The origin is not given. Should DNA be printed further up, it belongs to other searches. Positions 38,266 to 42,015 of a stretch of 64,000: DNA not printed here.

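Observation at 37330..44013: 2227-aa secreted giant protein with tandem C-terminal CuAO-N-like domains: candidate S-layer/surface-array protein of unknown fold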

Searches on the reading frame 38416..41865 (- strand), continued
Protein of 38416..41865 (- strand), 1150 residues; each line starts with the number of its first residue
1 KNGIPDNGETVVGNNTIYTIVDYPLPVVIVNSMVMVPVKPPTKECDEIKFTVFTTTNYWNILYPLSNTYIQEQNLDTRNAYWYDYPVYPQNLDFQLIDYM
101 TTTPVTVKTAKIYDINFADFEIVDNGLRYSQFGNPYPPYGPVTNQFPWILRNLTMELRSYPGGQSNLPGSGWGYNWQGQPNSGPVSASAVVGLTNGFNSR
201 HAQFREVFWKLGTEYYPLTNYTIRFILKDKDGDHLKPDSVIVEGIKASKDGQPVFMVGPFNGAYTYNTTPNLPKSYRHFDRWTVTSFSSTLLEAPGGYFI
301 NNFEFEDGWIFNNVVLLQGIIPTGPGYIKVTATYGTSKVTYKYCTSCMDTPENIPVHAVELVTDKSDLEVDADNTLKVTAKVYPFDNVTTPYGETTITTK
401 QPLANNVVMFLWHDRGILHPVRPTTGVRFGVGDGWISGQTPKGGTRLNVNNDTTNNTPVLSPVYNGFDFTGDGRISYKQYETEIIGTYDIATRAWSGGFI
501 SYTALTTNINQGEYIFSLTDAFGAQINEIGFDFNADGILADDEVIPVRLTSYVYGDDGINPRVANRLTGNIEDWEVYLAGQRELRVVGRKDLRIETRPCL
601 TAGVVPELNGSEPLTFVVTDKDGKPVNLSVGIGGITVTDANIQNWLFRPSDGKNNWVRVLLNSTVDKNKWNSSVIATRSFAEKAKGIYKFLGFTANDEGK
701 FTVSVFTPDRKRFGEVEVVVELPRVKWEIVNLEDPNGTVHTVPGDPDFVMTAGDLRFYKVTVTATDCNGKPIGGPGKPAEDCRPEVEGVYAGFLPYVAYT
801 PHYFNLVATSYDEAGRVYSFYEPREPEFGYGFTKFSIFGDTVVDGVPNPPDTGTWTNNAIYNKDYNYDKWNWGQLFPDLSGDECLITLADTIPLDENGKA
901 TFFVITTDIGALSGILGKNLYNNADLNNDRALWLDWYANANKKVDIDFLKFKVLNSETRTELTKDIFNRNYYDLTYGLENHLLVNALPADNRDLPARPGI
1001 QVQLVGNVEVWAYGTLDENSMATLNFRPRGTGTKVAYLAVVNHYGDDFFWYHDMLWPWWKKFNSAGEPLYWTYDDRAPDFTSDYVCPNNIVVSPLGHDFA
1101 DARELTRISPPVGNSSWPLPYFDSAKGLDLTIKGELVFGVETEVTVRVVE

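Call 103: find_encoding_contigs(protein=P0035, flank=6000, max_places=1)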
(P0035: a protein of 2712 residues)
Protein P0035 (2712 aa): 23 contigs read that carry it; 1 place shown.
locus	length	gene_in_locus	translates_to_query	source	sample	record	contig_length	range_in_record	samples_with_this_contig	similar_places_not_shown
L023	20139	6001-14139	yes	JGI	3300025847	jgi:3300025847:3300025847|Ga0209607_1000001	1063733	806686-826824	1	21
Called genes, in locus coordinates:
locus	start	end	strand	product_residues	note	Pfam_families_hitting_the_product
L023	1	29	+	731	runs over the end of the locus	PF18072:FGAR-AT_linker, PF00586:AIRS, PF02769:AIRS_C, PF00586:AIRS, PF02769:AIRS_C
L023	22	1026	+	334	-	PF00586:AIRS, PF02769:AIRS_C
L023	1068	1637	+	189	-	PF00551:Formyl_trans_N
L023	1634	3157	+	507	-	PF02142:MGS, PF01808:AICARFT_IMPCHas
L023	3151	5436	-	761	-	PF01364:Peptidase_C25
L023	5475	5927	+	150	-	PF01047:MarR, PF12802:MarR_2 (weak)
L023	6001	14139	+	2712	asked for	PF09136:Glucodextran_B (weak)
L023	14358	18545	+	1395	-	PF04563:RNA_pol_Rpb2_1, PF04561:RNA_pol_Rpb2_2, PF04565:RNA_pol_Rpb2_3, PF10385:RNA_pol_Rpb2_45, PF00562:RNA_pol_Rpb2_6, PF04560:RNA_pol_Rpb2_7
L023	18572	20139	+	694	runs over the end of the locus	PF00009:GTP_EFTU, PF01926:MMR_HSR1 (weak), PF22042:EF-G_D2, PF14492:EFG_III, PF03764:EFG_IV, PF00679:EFG_C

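Call 110: fold_search(model_id=the predicted structure, library=viral)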
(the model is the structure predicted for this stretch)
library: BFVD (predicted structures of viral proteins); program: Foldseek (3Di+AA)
matches with E <= 10: 388; with E <= 0.001: 50
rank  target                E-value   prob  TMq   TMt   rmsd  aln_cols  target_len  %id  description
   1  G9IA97                4.2e-09  1.00  0.14  0.14  37.2       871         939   11  (no name in the UniProt tables at hand)
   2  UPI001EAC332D         1.7e-08  0.99  0.10  0.09  30.6       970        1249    9  (no name look-up for this kind of identifier)
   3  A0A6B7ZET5            3.3e-08  1.00  0.13  0.15  25.7       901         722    8  Uncharacterized protein [Klebsiella phage N1M2]
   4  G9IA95                3.3e-08  1.00  0.09  0.16  33.9       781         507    9  (no name in the UniProt tables at hand)
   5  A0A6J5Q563            1.5e-07  0.96  0.09  0.11  34.9       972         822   10  Big-1 (Bacterial Ig-like domain 1) domain containing protein [uncultured Caudovirales phage]
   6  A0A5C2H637            2.7e-07  0.72  0.07  0.07  28.0       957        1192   10  BIG2 domain-containing protein [Enterococcus phage PEf771]
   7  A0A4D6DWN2            3.1e-07  0.93  0.10  0.08  28.1       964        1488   10  Uncharacterized protein [Edwardsiella phage pEt-SU]
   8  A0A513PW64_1          4.0e-07  0.72  0.10  0.09  31.2      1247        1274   10  Big-1 domain-containing protein [Vibrio phage 2 TSL-2019]
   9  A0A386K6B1            6.8e-07  0.82  0.08  0.08  30.1       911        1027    9  Putative major tail protein/T1SS secreted agglutinin RTX [Dickeya phage vB_DsoM_JA11]
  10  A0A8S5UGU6            1.2e-06  0.87  0.08  0.13  38.9       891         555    8  Uncharacterized protein [Myoviridae sp. ctshb19]
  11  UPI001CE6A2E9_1       1.3e-06  0.44  0.08  0.07  37.8      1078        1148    8  (no name look-up for this kind of identifier)
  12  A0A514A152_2          1.4e-06  0.63  0.08  0.07  34.2      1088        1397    9  Uncharacterized protein [Aeromonas phage LAh10]
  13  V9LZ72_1              1.5e-06  0.97  0.10  0.09  34.3       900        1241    8  Uncharacterized protein [Vibrio phage VP4B]
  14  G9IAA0                1.6e-06  0.47  0.08  0.07  40.0      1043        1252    9  (no name in the UniProt tables at hand)
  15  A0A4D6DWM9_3          1.7e-06  0.89  0.09  0.08  26.8       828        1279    8  Uncharacterized protein [Edwardsiella phage pEt-SU]
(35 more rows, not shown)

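Call 111: find_encoding_contigs(protein=P0042, flank=7000, max_places=1)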
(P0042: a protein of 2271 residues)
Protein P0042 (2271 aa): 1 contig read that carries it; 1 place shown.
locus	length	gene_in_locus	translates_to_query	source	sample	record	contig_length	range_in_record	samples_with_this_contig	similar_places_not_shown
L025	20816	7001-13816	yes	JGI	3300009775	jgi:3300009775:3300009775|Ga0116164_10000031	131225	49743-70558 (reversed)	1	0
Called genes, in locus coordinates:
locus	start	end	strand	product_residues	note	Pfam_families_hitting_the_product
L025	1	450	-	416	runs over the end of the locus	PF01676:Metalloenzyme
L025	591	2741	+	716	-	PF01011:PQQ (faint), PF13570:Beta-prop_ACSF4, PF23414:Beta-prop_EML_2 (faint), PF13360:PQQ_2, PF13570:Beta-prop_ACSF4, PF13360:PQQ_2, PF13570:Beta-prop_ACSF4, PF07833:Cu_amine_oxidN1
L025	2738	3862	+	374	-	-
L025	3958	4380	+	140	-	PF03965:Penicillinase_R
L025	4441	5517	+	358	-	PF05569:Peptidase_M56, PF01435:Peptidase_M48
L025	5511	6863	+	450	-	PF00089:Trypsin, PF13365:Trypsin_2, PF00595:PDZ (weak), PF13180:PDZ_2, PF17820:PDZ_6 (weak)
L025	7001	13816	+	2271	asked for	PF09136:Glucodextran_B (weak), PF07833:Cu_amine_oxidN1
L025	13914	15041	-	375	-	PF00465:Fe-ADH, PF13685:Fe-ADH_2, PF25137:ADH_Fe_C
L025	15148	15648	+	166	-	PF02481:DNA_processg_A (faint), PF12694:cpYpsA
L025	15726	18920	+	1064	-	PF07833:Cu_amine_oxidN1, PF08308:PEGA, PF00963:Cohesin (weak)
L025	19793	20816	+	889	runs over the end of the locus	PF13360:PQQ_2 (faint), PF13570:Beta-prop_ACSF4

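Call 112: find_encoding_contigs(protein=P0028, flank=7000, max_places=1)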
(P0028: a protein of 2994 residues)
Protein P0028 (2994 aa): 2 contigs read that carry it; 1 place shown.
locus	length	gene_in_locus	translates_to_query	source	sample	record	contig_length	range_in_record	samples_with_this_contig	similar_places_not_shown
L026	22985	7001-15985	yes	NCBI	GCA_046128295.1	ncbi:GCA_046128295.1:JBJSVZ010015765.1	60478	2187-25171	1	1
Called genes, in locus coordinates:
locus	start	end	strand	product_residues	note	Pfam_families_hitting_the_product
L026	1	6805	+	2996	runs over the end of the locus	?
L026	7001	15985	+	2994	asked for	PF09136:Glucodextran_B, PF07833:Cu_amine_oxidN1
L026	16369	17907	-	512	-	PF13360:PQQ_2 (faint), PF13570:Beta-prop_ACSF4, PF22544:HYDIN_VesB_CFA65-like_Ig (weak)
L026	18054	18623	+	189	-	PF04542:Sigma70_r2, PF08281:Sigma70_r4_2, PF04545:Sigma70_r4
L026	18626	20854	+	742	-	PF18914:DUF5666 (faint)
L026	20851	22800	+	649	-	PF09136:Glucodextran_B (faint), PF07833:Cu_amine_oxidN1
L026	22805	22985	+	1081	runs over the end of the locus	PF19077:Big_13 (faint), PF09136:Glucodextran_B (weak), PF07833:Cu_amine_oxidN1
